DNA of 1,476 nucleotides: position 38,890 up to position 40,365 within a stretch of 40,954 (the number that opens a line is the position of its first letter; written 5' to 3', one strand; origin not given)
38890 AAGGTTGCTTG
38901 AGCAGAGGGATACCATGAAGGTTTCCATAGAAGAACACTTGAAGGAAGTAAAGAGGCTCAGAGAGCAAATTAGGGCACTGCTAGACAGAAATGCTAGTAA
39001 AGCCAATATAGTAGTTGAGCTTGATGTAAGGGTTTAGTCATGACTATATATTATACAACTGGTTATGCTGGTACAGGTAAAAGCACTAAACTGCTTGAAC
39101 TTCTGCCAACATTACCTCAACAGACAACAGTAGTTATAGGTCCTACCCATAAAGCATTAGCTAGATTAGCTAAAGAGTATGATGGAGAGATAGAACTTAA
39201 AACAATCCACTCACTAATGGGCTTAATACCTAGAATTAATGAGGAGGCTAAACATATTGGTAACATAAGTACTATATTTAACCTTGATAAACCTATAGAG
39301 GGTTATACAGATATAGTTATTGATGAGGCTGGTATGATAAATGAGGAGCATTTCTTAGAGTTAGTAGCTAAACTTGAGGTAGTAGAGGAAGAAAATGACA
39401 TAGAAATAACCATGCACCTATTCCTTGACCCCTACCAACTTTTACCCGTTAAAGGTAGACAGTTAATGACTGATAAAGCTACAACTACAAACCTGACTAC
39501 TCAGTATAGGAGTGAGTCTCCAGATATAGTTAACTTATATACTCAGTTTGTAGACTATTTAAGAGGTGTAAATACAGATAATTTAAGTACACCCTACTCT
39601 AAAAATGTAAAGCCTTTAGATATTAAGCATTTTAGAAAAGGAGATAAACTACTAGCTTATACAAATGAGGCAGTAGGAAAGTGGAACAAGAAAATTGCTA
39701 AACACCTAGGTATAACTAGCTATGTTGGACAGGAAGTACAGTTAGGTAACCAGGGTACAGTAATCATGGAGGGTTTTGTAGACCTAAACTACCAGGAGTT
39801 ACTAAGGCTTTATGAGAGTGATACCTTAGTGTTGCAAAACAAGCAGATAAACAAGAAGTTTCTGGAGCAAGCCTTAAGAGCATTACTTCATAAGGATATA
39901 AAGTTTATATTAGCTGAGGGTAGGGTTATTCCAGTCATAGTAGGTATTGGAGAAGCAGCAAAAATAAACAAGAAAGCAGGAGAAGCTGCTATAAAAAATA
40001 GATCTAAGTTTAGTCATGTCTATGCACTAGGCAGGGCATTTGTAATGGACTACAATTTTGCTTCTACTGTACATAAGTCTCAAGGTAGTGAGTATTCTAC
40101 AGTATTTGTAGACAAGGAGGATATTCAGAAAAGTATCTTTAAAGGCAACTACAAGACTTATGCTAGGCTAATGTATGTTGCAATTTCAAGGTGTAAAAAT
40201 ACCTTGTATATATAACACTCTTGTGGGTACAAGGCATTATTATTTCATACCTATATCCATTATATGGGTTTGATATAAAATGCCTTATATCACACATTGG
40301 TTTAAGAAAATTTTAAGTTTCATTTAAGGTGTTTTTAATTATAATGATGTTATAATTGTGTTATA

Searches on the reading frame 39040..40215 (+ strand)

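Call 12: search_protein_families(library=phrogs, proteins=[window:39040-40215:+], max_evalue=0.001)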
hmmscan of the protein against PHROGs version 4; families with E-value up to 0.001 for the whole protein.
window:39040-40215:+ (391 aa): 3 families
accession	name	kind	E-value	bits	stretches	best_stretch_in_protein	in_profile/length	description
phrog_325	-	DNA, RNA and nucleotide metabolism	8.9e-50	170.9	1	7-391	496-866/986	Dda-like helicase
phrog_4412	-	DNA, RNA and nucleotide metabolism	5e-12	45.9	2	6-114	350-447/743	exonuclease V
phrog_1967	-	DNA, RNA and nucleotide metabolism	3.1e-11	43.6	1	342-391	608-666/776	DNA helicase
